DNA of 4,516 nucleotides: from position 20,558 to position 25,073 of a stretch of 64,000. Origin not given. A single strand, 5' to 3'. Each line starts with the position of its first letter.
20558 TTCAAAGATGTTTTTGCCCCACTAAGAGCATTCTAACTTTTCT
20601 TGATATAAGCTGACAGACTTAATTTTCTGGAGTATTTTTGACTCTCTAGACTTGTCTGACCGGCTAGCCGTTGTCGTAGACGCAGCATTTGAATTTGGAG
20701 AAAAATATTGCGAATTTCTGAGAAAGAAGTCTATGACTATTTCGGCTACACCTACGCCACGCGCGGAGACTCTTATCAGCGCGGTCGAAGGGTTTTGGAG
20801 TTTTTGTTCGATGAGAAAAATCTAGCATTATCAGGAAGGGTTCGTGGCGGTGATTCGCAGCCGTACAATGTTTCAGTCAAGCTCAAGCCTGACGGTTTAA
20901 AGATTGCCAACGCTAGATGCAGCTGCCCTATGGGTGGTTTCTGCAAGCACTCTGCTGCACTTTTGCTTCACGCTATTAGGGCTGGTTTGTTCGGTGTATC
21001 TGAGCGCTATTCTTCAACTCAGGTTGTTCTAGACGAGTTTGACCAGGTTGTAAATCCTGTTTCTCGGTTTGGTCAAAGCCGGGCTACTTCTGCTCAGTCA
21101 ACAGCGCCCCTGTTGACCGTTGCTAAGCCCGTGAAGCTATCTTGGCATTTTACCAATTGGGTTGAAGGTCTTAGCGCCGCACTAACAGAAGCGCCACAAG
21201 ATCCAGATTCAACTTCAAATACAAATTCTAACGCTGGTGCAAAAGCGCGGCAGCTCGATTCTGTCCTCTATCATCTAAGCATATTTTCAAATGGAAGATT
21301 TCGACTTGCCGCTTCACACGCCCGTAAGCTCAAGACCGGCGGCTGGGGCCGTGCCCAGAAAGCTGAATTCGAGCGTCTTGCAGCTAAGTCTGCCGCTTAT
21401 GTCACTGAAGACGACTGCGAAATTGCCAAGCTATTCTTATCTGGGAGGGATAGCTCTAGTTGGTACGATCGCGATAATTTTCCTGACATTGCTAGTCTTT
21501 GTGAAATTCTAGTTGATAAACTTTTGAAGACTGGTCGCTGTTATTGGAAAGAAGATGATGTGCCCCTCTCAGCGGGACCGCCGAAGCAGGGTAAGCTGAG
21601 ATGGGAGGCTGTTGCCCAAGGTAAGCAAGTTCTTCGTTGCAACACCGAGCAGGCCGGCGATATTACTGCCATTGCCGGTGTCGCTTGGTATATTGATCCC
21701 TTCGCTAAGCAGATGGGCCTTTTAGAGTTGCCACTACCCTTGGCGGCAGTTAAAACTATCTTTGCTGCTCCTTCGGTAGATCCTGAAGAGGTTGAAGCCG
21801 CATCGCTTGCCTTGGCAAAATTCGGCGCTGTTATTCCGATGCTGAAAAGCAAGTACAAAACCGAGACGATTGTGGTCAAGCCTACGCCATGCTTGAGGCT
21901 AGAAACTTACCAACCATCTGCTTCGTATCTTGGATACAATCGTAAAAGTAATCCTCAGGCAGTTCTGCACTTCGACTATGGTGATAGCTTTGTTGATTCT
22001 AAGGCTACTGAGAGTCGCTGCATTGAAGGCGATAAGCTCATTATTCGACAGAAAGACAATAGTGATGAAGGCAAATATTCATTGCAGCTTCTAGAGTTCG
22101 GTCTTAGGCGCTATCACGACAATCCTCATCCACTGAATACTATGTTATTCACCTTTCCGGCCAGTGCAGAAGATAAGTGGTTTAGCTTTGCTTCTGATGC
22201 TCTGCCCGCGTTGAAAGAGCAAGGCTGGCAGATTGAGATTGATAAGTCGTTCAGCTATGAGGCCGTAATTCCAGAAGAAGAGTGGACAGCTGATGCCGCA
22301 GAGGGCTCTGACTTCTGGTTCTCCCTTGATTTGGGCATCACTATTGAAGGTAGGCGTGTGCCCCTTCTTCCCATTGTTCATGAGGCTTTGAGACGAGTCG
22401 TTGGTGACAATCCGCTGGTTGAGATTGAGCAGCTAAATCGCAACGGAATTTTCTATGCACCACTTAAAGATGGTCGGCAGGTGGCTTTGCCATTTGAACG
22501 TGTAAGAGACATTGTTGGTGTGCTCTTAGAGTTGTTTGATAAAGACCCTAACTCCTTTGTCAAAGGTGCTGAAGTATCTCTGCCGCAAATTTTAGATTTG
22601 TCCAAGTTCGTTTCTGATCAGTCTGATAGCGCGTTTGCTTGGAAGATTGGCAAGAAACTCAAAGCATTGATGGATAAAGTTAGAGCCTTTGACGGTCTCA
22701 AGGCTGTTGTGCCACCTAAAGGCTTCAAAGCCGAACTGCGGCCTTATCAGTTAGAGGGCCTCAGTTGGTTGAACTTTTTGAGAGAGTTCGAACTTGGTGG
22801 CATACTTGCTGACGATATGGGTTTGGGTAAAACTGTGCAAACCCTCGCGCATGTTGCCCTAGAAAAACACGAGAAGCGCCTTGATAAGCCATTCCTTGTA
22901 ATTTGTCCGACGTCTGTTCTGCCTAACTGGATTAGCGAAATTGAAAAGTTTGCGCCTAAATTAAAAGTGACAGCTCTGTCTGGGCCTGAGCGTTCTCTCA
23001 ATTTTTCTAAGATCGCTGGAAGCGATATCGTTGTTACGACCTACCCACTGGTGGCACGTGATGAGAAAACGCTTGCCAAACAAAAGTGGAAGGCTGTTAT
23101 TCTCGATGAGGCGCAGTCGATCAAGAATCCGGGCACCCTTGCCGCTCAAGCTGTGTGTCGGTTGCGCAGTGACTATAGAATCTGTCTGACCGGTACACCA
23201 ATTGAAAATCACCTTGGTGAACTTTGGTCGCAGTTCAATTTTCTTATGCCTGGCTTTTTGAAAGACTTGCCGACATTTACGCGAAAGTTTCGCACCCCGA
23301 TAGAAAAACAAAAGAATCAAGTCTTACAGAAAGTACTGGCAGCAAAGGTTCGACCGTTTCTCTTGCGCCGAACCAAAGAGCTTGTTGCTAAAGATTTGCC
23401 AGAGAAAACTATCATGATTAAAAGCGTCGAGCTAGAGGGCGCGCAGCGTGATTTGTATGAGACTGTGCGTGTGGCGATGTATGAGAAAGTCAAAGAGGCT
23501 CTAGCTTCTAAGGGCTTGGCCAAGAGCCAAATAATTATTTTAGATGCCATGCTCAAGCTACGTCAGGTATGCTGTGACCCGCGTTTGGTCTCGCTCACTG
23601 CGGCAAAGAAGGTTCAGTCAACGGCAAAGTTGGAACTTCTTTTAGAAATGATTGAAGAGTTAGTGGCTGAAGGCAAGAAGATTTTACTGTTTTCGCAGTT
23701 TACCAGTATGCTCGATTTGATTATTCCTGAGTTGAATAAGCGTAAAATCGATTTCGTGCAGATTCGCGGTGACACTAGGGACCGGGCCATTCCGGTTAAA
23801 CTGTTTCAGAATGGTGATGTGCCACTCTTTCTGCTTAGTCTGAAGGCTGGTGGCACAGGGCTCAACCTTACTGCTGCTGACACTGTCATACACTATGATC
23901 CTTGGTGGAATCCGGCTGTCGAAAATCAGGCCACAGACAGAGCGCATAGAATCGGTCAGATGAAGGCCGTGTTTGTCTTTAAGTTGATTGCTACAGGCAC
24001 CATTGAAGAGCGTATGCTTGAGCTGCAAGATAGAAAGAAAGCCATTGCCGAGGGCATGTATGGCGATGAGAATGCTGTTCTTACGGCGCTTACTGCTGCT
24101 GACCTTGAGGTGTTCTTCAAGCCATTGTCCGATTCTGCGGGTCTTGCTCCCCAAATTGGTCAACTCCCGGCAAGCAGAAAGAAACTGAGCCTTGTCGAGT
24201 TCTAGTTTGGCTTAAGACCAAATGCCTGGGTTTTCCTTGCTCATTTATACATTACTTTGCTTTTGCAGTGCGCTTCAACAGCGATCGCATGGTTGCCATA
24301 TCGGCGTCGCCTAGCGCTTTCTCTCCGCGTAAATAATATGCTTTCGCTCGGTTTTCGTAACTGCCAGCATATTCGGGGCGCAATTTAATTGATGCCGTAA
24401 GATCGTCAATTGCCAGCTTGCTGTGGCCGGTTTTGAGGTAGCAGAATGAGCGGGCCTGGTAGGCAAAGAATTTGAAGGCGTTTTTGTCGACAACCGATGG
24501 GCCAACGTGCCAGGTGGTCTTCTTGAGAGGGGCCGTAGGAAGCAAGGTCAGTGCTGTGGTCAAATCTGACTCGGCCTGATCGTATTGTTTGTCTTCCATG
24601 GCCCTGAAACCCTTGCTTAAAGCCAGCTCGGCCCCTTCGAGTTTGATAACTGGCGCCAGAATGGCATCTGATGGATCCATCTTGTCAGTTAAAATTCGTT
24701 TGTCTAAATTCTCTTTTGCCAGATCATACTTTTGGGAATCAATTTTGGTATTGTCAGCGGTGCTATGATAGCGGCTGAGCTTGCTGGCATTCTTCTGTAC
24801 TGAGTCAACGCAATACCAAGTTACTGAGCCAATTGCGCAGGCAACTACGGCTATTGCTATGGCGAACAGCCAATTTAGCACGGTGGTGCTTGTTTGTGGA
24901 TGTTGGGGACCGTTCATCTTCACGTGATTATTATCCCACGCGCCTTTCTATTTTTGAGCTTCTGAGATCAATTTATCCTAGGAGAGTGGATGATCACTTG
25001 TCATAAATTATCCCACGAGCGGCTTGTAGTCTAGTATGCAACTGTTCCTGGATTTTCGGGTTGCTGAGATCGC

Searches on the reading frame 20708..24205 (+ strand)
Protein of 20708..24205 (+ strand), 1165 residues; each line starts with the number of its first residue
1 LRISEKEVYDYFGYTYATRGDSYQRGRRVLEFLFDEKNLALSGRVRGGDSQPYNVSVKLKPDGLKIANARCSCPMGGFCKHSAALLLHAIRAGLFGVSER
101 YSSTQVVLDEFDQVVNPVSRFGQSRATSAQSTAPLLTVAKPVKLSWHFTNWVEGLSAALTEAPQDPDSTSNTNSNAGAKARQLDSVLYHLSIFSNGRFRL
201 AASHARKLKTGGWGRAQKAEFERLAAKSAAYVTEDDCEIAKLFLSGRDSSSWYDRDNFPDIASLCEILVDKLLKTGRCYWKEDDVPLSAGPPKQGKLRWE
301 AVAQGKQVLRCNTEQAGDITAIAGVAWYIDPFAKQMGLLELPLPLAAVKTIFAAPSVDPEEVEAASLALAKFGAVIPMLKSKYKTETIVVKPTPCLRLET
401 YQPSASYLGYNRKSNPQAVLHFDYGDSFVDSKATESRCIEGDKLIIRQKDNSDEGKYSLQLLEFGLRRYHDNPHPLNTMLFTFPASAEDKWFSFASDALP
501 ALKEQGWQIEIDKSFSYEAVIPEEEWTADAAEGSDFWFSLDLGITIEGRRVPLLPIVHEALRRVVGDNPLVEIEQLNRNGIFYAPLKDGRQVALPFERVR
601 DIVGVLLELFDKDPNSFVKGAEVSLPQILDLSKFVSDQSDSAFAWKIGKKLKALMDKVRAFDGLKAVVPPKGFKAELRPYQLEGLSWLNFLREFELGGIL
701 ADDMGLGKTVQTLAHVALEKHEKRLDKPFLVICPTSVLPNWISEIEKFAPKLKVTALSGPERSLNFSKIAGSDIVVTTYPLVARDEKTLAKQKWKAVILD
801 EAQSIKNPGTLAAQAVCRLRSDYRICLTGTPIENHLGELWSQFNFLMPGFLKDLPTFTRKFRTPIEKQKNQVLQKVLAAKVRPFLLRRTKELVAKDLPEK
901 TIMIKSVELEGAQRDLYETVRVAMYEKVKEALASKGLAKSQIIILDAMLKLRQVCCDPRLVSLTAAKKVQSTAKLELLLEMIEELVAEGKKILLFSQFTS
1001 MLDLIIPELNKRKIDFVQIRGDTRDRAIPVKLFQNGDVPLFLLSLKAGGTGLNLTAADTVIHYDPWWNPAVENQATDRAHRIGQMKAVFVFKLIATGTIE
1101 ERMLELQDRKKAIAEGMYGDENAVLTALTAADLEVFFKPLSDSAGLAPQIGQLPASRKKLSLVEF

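Call 8: search_protein_families(library=ncbifam, proteins=[window:20708-24205:+], max_evalue=0.01)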
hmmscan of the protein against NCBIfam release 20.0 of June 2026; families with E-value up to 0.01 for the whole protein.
window:20708-24205:+ (1165 aa): 11 families
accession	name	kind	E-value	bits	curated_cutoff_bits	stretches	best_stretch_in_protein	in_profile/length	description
NF058637.1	helic_SCO1167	equivalog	1.8e-138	463.2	1200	1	648-1134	441-926/932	SCO1167/SCO6262 family helicase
NF053675.1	pilus_reg_Snf2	equivalog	8.6e-111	371.7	1100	1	648-1117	558-1007/1029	pilus expression-regulating Snf2 family helicase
NF041790.1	anti-phage_ZorD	equivalog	2.3e-80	270.8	1500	2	769-1091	701-1033/1035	type I Zorya anti-phage system protein ZorD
NF038318.1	DISARM_DrmD_b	equivalog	5.8e-27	94.2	950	2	676-927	29-279/868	DISARM system SNF2-like helicase DrmD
NF058636.1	helic_sll1366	equivalog_domain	6.8e-17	61.4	550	1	650-708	531-589/589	sll1366 family intein-prone helicase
NF042964.1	phospholipD_antiphage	equivalog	3.5e-12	45.5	1100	2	1043-1113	750-822/895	phospholipase D-like domain-containing anti-phage protein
NF038317.1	DISARM_DrmD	equivalog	1.9e-10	39.7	610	2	938-1127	462-659/1021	DISARM system SNF2-like helicase DrmD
NF041062.1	DpdE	equivalog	1.2e-08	33.5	500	2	699-899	174-364/1048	protein DpdE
TIGR04095.1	dnd_restrict_1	equivalog_domain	0.0026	16.8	600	1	675-751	7-80/451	DNA phosphorothioation system restriction enzyme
NF003426.0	PRK04914.1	equivalog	0.0028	15.9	576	0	699-805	174-285/959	RNA polymerase-associated protein RapA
NF010337.0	PRK13766.1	equivalog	0.0029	15.8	610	1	926-1110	309-493/781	Hef nuclease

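Call 83: search_protein_families(library=padloc, proteins=[window:20708-24205:+], max_evalue=0.001)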
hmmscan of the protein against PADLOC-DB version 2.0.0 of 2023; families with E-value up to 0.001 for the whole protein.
window:20708-24205:+ (1165 aa): 37 families (the best 25 are shown)
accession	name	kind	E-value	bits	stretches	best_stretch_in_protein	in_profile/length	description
PDLC02842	DpdE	-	1.1e-214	713.5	2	477-1121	498-1154/1176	DpdE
PDLC02851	DpdE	-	1.1e-121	405.5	2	537-1137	481-1054/1055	DpdE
PDLC00633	ZorD1|ZorD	-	1.2e-120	402.2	1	663-1115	430-882/908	"SWI2/SNF2 helicase, Mrr-like nuclease"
PDLC02850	DpdE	-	8.9e-119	396.2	1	654-1133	783-1256/1282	DpdE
PDLC02849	DpdE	-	6.6e-116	386.5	1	652-1121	377-836/857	DpdE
PDLC02845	DpdE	-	4.5e-110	367.3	1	669-1122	836-1277/1293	DpdE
PDLC00629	ZorD1|ZorD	-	2e-98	328.6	1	669-1095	475-926/1012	"SWI2/SNF2 helicase, Mrr-like nuclease"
PDLC00632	ZorD1|ZorD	-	1.4e-95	319.2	2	769-1123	713-1085/1101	"SWI2/SNF2 helicase, Mrr-like nuclease"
PDLC00631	ZorD1|ZorD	-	1.2e-90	302.7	1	676-1096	441-882/1071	"SWI2/SNF2 helicase, Mrr-like nuclease"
PDLC00634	ZorD1|ZorD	-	5.9e-86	287.2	1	665-1118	483-969/1208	"SWI2/SNF2 helicase, Mrr-like nuclease"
PDLC02848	DpdE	-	3.8e-73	244.8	1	654-1006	335-680/856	DpdE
PDLC00628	ZorD1|ZorD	-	2.4e-72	242.1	1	668-1099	504-946/1171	"SWI2/SNF2 helicase, Mrr-like nuclease"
PDLC00627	ZorD1|ZorD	-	4.1e-63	211.7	2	773-1092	608-959/1006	"SWI2/SNF2 helicase, Mrr-like nuclease"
PDLC02854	DpdE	-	1.9e-61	206.1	2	772-1138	702-1078/1083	DpdE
PDLC02627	DrmD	-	4.6e-38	128.9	2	698-928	321-540/748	DrmD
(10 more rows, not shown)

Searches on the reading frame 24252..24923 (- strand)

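Call 39: search_protein_families(library=pfam, proteins=[window:24252-24923:-], max_evalue=0.001)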
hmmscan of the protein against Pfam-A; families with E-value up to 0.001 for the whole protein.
window:24252-24923:- (223 aa): 3 families
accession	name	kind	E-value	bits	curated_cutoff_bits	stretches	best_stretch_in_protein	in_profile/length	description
PF07719.23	TPR_2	-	2.4e-06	27.7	27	0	153-185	2-34/34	Tetratricopeptide repeat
PF00515.34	TPR_1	-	0.00015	21.9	27.8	0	161-185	10-34/34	Tetratricopeptide repeat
PF13181.12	TPR_8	-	0.0009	19.7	25.7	0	154-184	3-33/34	Tetratricopeptide repeat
